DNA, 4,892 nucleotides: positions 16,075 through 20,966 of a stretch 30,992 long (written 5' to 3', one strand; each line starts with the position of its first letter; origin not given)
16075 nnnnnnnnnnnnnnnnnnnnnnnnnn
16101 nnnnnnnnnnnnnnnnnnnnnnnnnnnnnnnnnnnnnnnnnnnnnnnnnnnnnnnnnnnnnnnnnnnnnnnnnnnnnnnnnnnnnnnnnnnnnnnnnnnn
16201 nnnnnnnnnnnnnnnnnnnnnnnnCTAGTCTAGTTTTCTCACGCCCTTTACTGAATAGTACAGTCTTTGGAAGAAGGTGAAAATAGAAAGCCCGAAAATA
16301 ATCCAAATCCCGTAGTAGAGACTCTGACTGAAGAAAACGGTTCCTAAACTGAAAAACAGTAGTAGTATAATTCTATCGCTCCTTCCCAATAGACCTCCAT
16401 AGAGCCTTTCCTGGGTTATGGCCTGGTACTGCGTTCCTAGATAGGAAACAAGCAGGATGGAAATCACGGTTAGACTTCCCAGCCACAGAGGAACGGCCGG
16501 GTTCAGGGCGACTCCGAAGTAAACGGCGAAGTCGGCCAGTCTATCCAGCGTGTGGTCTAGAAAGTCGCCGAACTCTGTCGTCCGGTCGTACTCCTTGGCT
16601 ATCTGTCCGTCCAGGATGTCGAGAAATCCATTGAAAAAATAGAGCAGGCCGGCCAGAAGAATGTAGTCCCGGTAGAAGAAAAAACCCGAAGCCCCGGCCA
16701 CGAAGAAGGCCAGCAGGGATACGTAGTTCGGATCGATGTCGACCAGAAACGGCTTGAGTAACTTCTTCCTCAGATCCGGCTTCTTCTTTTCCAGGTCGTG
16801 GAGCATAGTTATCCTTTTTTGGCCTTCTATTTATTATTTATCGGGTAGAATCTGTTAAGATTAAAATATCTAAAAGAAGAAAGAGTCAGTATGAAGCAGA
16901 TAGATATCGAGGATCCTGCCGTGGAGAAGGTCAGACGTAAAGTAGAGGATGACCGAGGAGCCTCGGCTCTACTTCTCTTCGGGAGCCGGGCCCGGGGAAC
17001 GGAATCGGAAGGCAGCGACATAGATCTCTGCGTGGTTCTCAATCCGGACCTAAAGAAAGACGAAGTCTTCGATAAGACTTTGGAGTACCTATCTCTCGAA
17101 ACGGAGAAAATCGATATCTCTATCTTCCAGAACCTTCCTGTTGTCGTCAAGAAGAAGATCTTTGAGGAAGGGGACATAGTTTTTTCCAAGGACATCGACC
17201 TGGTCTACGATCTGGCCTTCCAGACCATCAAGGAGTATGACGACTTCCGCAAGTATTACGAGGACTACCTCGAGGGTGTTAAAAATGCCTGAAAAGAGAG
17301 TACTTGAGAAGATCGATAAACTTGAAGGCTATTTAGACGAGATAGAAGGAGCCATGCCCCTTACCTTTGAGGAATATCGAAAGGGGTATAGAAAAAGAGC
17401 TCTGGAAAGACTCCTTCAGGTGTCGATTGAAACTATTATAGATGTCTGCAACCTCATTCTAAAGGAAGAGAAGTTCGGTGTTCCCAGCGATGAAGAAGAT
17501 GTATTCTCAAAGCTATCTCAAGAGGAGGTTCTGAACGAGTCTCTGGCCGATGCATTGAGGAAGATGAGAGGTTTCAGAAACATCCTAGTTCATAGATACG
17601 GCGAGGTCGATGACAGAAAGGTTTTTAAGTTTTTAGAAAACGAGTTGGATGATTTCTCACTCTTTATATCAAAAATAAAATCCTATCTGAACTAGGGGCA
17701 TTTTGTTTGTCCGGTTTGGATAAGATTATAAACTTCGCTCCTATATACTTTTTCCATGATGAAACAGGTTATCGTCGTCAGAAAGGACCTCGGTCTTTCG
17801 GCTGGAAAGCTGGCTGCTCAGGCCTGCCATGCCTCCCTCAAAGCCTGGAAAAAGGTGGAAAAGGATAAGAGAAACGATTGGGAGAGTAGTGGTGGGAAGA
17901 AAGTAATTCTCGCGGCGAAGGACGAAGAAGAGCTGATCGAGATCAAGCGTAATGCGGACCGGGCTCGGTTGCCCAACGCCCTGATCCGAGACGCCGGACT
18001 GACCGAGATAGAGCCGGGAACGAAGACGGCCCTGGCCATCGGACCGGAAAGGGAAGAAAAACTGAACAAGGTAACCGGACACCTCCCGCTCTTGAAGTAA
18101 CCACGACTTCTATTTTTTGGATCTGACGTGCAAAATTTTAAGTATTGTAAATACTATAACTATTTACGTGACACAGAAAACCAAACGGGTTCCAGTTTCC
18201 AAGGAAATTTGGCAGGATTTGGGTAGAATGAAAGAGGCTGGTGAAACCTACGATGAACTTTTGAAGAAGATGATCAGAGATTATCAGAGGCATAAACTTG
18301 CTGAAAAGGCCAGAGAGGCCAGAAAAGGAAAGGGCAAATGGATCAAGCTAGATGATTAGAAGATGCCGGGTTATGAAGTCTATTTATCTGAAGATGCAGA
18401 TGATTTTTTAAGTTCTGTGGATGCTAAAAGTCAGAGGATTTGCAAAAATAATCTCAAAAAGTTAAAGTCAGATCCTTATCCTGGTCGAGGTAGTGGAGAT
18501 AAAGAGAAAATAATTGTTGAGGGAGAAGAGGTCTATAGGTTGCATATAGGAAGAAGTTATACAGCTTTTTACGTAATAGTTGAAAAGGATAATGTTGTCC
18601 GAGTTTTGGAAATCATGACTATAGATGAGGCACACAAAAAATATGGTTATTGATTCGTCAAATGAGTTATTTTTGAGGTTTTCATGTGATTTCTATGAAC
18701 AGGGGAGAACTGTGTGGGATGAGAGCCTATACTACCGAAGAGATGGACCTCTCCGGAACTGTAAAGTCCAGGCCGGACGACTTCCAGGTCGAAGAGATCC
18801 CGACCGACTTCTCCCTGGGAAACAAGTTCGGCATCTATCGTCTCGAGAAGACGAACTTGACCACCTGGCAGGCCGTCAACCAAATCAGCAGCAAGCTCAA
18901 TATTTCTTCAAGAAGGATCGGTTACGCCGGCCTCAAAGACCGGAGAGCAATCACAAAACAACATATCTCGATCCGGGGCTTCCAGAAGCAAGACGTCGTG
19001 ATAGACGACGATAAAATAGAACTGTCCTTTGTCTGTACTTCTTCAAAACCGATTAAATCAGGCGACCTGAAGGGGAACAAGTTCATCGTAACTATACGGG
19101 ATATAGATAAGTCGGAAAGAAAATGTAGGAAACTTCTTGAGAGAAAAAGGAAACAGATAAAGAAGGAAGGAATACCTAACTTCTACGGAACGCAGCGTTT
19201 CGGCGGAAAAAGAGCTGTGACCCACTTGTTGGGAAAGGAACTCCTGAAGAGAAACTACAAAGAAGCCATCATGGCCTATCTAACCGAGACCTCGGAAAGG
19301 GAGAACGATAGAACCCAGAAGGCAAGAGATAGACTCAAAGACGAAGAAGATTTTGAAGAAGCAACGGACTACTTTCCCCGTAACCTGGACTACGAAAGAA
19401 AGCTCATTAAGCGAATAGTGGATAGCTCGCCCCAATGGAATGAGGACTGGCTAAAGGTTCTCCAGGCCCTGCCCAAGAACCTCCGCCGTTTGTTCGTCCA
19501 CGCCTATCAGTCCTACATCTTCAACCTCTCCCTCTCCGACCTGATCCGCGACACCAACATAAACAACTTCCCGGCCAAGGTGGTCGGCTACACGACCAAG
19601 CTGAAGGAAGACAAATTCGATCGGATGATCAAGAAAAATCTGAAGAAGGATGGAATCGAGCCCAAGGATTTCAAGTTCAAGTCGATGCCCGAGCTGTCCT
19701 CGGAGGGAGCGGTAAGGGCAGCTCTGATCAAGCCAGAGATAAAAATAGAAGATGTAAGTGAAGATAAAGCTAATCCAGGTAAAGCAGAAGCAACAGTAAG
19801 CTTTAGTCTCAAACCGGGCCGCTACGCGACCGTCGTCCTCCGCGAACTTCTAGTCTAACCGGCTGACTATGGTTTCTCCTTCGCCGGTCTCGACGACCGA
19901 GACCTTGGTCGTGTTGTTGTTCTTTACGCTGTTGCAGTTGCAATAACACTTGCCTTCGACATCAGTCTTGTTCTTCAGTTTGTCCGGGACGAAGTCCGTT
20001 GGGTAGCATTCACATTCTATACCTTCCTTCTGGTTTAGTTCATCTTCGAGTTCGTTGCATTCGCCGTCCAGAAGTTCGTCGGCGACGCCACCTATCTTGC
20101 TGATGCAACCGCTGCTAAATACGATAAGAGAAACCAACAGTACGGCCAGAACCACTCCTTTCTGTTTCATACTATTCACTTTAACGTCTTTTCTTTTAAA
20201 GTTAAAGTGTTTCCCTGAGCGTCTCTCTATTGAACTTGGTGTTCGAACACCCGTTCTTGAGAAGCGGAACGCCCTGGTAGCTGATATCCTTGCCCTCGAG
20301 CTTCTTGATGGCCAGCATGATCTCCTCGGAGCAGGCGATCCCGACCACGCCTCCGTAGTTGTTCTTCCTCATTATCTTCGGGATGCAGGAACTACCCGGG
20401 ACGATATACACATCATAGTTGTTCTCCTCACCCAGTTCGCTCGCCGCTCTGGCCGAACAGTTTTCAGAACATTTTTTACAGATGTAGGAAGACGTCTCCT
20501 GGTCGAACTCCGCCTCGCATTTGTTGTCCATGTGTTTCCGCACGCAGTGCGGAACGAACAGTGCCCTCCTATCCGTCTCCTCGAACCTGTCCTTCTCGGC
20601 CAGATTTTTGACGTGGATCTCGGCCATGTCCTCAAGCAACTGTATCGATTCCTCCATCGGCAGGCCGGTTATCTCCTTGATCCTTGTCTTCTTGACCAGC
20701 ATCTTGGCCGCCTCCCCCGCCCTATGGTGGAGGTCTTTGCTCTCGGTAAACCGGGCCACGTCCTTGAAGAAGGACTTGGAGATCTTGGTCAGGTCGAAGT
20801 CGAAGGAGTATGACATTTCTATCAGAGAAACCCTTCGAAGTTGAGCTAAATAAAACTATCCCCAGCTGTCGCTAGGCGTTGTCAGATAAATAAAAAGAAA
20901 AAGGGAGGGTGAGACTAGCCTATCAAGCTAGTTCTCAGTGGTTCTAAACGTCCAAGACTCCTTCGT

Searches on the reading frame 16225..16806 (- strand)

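Call 64: search_protein_families(library=pfam, proteins=[window:16225-16806:-], max_evalue=0.0001)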
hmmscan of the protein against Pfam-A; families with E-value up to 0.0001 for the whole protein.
window:16225-16806:- (193 aa): 1 family
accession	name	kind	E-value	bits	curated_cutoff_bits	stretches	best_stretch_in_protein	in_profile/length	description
PF01066.26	CDP-OH_P_transf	-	4e-14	53.7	22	1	26-165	4-138/152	CDP-alcohol phosphatidyltransferase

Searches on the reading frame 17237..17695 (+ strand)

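Call 64: search_protein_families(library=pfam, proteins=[window:17237-17695:+], max_evalue=0.0001)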
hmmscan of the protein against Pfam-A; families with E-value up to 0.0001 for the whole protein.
window:17237-17695:+ (152 aa): 1 family
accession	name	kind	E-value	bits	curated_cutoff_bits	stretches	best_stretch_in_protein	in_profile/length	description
PF01934.22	HepT-like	-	1.8e-30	105.6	23.5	1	30-147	2-120/120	Ribonuclease HepT-like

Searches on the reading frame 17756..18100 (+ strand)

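Call 65: search_protein_families(library=pfam, proteins=[window:17756-18100:+], max_evalue=0.0001)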
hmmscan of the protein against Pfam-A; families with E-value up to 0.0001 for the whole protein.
window:17756-18100:+ (114 aa): 1 family
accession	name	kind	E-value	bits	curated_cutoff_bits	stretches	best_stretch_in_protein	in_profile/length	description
PF01981.21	PTH2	-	4.4e-40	136.9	23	1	2-113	1-115/115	Peptidyl-tRNA hydrolase PTH2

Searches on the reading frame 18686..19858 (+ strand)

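Call 64: search_protein_families(library=pfam, proteins=[window:18686-19858:+], max_evalue=0.0001)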
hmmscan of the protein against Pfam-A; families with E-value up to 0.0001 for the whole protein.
window:18686-19858:+ (390 aa): 1 family
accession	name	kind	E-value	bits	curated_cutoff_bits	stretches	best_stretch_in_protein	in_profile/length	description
PF01142.23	TruD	-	1.4e-111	373.7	27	2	11-291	3-286/412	tRNA pseudouridine synthase D (TruD)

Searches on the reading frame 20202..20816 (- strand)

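Call 64: search_protein_families(library=pfam, proteins=[window:20202-20816:-], max_evalue=0.0001)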
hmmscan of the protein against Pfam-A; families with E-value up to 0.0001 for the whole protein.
window:20202-20816:- (204 aa): 1 family
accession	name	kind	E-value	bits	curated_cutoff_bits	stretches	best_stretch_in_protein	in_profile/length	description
PF01976.22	DUF116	-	4.6e-29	101.3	25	1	64-203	19-154/155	Protein of unknown function DUF116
